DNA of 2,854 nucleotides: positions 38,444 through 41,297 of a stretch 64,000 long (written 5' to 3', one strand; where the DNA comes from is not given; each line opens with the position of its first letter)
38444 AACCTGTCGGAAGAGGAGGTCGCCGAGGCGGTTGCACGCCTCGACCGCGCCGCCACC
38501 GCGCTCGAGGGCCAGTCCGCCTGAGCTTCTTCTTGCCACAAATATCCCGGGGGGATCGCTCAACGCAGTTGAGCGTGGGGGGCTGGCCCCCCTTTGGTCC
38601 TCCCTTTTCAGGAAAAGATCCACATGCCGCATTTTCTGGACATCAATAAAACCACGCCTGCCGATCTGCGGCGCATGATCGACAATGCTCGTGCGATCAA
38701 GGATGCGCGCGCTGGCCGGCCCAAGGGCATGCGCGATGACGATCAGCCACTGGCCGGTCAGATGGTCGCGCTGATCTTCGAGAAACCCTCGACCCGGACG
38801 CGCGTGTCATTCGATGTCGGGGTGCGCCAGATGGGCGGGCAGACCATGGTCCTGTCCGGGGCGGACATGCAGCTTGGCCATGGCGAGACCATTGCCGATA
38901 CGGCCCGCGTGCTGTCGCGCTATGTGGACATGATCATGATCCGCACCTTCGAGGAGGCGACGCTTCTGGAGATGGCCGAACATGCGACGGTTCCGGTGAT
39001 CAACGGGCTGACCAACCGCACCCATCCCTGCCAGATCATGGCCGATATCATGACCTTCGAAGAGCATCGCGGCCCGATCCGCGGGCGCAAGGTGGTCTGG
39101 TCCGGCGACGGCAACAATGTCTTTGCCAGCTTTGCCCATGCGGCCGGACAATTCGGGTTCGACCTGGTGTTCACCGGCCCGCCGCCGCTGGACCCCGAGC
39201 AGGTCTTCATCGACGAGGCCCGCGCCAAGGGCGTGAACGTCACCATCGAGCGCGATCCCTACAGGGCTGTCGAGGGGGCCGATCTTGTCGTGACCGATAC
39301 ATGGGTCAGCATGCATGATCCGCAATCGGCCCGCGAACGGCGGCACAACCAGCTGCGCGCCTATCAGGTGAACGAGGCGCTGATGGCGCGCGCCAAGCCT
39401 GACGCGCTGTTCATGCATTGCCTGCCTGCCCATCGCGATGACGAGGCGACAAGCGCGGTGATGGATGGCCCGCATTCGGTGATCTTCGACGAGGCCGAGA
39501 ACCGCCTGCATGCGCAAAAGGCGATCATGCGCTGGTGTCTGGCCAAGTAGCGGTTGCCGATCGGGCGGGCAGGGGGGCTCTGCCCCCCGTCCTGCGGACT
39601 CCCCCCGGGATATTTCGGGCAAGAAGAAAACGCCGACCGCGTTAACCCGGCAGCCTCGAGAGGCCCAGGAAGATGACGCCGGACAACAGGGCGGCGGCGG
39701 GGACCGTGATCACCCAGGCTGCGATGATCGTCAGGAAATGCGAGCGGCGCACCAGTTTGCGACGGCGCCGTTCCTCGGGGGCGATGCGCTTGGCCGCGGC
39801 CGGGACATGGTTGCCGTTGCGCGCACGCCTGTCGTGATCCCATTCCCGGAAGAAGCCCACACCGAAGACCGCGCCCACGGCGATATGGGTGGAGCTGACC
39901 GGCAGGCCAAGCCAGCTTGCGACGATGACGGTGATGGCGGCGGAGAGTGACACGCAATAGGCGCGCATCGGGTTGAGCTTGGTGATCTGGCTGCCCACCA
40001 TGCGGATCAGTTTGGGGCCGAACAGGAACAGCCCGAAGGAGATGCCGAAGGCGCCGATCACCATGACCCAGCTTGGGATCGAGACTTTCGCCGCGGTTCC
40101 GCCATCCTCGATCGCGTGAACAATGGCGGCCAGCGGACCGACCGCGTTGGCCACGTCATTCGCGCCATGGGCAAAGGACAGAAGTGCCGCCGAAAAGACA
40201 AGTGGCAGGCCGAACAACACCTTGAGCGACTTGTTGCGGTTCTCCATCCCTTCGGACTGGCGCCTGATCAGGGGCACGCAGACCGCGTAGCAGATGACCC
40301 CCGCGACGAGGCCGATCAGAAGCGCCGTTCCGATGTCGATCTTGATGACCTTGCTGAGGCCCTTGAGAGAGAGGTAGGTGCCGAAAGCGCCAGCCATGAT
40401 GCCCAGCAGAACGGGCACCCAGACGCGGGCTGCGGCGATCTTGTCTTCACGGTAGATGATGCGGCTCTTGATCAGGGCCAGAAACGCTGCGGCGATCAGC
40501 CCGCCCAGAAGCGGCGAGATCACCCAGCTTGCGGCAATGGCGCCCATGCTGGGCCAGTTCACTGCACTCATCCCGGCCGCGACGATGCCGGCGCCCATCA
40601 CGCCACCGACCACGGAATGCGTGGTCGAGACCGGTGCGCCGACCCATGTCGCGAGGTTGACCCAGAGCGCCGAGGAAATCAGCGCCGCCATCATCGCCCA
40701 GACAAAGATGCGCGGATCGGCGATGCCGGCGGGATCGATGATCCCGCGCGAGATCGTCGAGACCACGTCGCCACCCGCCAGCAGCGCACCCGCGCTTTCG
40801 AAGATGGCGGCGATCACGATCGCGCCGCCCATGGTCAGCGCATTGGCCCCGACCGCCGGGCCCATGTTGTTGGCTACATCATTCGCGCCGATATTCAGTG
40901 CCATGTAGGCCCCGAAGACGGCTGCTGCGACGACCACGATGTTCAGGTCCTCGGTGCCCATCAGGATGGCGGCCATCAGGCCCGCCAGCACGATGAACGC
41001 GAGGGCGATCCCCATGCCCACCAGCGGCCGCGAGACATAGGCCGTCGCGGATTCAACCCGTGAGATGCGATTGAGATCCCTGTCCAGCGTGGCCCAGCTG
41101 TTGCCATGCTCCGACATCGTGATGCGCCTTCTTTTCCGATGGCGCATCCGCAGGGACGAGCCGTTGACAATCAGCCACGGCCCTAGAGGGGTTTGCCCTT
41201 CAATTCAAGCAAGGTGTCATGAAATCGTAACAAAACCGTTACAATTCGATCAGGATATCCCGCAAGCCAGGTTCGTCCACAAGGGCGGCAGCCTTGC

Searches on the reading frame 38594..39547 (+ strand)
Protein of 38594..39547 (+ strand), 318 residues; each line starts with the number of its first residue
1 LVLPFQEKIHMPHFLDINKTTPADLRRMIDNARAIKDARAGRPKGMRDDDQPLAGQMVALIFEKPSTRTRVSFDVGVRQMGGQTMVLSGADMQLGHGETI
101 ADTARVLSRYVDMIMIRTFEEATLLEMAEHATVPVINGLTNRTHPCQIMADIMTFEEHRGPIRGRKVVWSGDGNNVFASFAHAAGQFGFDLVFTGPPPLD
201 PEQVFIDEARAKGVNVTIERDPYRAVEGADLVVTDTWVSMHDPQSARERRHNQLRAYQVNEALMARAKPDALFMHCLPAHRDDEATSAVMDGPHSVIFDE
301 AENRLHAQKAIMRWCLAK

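Call 41: search_protein_families(library=pfam, proteins=[window:38594-39547:+], max_evalue=0.00001)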
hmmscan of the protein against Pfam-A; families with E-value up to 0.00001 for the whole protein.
window:38594-39547:+ (318 aa): 2 families
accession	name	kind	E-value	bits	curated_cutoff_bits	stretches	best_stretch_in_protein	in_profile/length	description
PF00185.30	OTCace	-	7e-50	169.6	29.4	1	164-314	2-156/157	Aspartate/ornithine carbamoyltransferase, Asp/Orn binding domain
PF02729.26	OTCace_N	-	1.5e-48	165.1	29.9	1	13-157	2-148/148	Aspartate/ornithine carbamoyltransferase, carbamoyl-P binding domain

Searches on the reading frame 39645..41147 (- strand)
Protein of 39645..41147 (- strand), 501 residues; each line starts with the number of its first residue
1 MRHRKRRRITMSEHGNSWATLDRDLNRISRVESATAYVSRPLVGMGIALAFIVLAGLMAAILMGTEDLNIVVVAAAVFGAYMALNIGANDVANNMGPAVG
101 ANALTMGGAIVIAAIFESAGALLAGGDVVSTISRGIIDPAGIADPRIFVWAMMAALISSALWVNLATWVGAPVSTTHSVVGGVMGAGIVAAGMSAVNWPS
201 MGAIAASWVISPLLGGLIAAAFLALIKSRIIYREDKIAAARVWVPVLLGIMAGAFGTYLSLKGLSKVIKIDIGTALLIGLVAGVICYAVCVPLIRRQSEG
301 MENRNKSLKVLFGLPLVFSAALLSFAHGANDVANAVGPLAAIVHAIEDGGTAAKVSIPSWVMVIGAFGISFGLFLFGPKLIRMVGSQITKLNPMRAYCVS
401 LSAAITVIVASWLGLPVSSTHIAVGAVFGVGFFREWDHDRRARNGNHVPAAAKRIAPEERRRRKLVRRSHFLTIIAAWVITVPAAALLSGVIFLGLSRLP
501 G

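Call 41: search_protein_families(library=pfam, proteins=[window:39645-41147:-], max_evalue=0.00001)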
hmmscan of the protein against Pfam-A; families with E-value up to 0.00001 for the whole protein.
window:39645-41147:- (501 aa): 1 family
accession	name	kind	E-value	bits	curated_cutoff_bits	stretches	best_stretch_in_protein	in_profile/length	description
PF01384.25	PHO4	-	2.3e-110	369.3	33.7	1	86-489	1-350/350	Phosphate transporter family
